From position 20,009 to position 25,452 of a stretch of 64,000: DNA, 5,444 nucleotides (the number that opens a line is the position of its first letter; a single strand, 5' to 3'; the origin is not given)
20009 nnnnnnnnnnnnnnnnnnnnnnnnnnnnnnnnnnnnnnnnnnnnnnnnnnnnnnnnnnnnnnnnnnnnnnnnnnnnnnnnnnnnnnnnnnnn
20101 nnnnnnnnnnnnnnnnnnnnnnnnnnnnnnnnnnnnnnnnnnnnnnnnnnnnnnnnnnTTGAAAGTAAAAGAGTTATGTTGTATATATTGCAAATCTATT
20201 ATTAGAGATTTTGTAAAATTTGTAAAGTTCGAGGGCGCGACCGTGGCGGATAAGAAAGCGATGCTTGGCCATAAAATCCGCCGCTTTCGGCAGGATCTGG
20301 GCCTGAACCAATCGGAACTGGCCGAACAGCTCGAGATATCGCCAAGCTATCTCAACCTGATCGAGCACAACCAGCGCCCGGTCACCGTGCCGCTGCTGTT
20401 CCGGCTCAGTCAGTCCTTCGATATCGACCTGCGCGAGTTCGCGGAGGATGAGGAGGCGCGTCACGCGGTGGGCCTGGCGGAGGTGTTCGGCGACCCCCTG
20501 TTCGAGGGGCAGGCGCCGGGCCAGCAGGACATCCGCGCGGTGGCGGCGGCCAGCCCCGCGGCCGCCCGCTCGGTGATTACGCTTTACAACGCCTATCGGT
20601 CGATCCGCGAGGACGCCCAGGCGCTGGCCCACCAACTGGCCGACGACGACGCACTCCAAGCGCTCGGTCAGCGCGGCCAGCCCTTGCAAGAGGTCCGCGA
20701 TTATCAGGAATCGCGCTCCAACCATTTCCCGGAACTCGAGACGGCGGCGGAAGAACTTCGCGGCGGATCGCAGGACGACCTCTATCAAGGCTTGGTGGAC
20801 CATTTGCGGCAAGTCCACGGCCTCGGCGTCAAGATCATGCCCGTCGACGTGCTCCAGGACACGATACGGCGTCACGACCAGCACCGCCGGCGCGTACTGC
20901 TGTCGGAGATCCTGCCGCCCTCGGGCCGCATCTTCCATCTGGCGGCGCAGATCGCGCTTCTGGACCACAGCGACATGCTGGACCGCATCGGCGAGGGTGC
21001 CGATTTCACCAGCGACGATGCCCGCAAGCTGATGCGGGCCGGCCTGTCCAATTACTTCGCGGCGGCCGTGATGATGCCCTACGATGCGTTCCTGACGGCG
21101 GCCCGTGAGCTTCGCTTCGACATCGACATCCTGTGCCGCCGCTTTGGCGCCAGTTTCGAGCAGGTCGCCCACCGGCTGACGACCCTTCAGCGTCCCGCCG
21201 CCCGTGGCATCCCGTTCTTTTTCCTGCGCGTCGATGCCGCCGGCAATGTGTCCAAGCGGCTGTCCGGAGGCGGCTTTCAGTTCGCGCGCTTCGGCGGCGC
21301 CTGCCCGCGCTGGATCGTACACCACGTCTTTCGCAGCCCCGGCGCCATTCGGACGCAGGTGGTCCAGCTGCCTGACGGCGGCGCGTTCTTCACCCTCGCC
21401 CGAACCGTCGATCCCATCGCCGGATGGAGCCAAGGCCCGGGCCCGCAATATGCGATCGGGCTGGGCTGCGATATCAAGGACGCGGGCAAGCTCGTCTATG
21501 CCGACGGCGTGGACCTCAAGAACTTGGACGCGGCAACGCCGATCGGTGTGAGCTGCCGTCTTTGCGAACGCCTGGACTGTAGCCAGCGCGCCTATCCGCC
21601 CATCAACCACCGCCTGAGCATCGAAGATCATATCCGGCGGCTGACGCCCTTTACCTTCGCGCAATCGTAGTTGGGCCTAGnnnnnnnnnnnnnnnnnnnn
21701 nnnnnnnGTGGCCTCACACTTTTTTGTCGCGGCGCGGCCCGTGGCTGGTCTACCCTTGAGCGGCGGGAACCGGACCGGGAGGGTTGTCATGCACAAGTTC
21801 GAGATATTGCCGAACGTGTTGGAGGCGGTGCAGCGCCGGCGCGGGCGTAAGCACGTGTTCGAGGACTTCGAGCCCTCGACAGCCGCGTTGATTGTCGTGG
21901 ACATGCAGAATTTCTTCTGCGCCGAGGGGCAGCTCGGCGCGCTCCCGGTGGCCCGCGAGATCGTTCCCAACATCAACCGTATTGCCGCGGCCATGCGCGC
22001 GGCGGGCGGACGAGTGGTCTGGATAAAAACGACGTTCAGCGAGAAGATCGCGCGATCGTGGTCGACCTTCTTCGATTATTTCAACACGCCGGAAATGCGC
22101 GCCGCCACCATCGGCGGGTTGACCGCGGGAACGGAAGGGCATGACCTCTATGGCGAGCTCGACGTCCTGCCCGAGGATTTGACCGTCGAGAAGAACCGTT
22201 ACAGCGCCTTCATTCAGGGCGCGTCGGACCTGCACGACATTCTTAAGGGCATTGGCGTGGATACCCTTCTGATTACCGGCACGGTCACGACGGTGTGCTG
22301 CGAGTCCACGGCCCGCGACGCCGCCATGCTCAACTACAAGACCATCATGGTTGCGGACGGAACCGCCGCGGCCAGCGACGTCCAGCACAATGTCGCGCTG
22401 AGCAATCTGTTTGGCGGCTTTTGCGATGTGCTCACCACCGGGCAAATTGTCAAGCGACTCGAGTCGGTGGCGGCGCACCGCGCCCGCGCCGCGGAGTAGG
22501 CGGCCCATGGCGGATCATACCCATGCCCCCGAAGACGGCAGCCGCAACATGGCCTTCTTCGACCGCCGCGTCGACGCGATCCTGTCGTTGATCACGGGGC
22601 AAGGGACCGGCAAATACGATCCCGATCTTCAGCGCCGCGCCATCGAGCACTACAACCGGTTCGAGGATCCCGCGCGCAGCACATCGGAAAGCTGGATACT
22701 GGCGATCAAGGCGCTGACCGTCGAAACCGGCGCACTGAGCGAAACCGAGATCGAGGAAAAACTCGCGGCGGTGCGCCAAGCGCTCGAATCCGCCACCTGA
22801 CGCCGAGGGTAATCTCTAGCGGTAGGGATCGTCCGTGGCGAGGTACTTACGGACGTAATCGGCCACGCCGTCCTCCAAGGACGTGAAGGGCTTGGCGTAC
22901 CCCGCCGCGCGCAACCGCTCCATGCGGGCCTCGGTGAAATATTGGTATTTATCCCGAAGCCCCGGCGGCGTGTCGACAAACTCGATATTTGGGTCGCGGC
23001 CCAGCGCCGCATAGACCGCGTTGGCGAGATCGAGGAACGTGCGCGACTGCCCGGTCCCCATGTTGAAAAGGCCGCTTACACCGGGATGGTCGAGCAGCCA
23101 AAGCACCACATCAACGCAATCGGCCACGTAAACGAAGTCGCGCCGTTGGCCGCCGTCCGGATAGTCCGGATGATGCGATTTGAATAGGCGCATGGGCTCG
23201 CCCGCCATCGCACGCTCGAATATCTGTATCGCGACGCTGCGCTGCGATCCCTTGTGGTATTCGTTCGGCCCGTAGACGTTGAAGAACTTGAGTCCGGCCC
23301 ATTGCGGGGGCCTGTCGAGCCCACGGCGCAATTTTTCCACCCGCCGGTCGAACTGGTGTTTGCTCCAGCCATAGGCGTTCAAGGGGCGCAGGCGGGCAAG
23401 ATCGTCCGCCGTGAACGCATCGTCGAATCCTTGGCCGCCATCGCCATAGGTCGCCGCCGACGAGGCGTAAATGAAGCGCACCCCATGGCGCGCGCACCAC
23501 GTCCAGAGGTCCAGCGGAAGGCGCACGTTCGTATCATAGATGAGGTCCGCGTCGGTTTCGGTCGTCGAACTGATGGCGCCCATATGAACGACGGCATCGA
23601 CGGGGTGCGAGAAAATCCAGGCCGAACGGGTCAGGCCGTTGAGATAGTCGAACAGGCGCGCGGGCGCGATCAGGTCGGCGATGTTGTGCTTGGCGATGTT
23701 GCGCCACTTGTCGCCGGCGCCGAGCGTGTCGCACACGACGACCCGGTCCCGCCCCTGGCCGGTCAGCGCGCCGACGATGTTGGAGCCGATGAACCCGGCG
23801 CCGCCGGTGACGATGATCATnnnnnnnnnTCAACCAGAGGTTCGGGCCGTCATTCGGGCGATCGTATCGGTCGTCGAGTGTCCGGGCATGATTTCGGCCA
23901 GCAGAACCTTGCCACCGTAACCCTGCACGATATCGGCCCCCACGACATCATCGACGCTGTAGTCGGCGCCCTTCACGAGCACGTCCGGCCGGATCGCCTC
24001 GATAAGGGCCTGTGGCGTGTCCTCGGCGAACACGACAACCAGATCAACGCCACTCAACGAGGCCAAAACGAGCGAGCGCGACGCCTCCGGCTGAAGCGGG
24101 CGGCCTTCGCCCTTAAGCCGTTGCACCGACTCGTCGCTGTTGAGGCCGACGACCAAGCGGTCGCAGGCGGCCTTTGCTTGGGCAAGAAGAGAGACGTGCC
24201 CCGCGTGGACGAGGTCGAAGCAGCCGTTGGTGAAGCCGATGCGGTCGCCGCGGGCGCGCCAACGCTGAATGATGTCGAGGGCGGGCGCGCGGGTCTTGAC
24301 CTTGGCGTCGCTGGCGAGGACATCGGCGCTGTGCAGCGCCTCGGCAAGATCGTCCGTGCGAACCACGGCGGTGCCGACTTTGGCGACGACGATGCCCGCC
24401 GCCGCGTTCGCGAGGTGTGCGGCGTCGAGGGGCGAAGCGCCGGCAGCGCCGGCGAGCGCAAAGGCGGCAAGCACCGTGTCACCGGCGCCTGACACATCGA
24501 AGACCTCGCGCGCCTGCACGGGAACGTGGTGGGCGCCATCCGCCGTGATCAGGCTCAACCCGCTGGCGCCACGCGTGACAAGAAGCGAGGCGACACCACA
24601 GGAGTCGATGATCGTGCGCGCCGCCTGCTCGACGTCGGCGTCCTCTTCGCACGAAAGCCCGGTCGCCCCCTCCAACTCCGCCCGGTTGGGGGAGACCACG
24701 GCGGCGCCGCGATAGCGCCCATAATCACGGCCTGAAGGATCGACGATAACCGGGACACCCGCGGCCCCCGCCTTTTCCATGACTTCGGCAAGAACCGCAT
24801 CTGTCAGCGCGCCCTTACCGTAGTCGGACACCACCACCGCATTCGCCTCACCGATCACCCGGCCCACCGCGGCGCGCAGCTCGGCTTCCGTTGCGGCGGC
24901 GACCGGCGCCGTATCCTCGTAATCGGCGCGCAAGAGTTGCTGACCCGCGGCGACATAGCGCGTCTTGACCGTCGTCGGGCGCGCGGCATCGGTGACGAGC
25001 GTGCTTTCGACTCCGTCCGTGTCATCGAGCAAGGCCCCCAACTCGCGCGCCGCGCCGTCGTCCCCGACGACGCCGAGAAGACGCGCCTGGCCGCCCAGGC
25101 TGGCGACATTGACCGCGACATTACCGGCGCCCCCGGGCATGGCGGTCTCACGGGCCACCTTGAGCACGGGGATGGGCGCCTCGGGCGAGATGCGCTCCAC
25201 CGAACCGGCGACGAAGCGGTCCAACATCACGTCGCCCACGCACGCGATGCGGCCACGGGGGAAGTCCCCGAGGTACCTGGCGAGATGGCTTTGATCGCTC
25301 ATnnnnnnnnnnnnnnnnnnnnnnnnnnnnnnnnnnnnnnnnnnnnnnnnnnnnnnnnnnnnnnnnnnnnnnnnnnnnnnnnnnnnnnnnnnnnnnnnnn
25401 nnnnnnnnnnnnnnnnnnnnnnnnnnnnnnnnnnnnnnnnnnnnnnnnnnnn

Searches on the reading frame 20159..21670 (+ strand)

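Call 30: search_protein_families(library=pfam, proteins=[window:20159-21670:+], max_evalue=0.00001)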
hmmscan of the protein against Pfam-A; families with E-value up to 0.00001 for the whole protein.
window:20159-21670:+ (503 aa): 5 families
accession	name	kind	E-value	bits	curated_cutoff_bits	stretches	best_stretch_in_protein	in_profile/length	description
PF09856.14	ScfRs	-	6.8e-65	218.1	24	1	342-498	1-157/157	Short-chain fatty acyl coenzyme A regulator, C-terminal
PF06114.19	Peptidase_M78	-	9.4e-18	64.6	22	1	222-341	4-123/123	IrrE N-terminal-like domain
PF01381.28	HTH_3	-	5.4e-11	42.8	23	1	40-94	1-55/55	Helix-turn-helix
PF13560.12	HTH_31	-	1.1e-06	29.3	27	1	36-83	2-50/64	Helix-turn-helix domain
PF12844.13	HTH_19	-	4.1e-06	27.1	30.2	1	37-89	1-53/64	Helix-turn-helix domain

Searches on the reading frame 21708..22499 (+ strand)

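Call 30: search_protein_families(library=pfam, proteins=[window:21708-22499:+], max_evalue=0.00001)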
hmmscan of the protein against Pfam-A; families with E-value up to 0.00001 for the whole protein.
window:21708-22499:+ (263 aa): 1 family
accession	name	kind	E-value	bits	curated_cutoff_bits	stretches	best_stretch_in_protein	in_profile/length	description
PF00857.26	Isochorismatase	-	1.5e-40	139.6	27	1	59-244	1-173/175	Isochorismatase domain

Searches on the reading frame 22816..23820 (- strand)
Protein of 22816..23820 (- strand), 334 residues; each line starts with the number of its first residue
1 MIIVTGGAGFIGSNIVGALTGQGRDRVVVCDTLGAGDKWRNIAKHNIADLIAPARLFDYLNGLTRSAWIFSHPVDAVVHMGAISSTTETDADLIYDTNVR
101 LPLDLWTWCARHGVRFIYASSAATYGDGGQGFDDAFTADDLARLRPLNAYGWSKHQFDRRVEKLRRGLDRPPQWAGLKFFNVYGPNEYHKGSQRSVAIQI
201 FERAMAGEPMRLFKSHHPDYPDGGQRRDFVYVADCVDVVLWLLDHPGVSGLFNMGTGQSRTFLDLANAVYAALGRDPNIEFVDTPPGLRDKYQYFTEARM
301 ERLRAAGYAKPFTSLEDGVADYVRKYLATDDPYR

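Call 30: search_protein_families(library=pfam, proteins=[window:22816-23820:-], max_evalue=0.00001)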
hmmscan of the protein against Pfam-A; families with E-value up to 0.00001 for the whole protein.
window:22816-23820:- (334 aa): 4 families
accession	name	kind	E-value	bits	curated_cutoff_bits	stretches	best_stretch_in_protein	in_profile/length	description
PF01370.27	Epimerase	-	5e-42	144.4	20.9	1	2-255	1-240/240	NAD dependent epimerase/dehydratase family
PF16363.11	GDP_Man_Dehyd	-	3.8e-17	63.2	27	1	3-277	1-270/332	GDP-mannose 4,6 dehydratase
PF04321.23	RmlD_sub_bind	-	3.7e-09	36.5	27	1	2-184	3-153/287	RmlD substrate binding domain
PF01073.25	3Beta_HSD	-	8.2e-08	32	22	1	3-135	1-132/280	3-beta hydroxysteroid dehydrogenase/isomerase family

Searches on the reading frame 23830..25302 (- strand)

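Call 30: search_protein_families(library=pfam, proteins=[window:23830-25302:-], max_evalue=0.00001)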
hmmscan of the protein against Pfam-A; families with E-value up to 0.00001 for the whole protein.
window:23830-25302:- (490 aa): 2 families
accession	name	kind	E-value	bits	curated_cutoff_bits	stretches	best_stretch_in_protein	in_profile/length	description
PF00294.29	PfkB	-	6.6e-40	137.8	25.8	1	18-312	3-296/302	pfkB family carbohydrate kinase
PF01467.32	CTP_transf_like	-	2.5e-17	63.7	21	1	357-452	1-94/133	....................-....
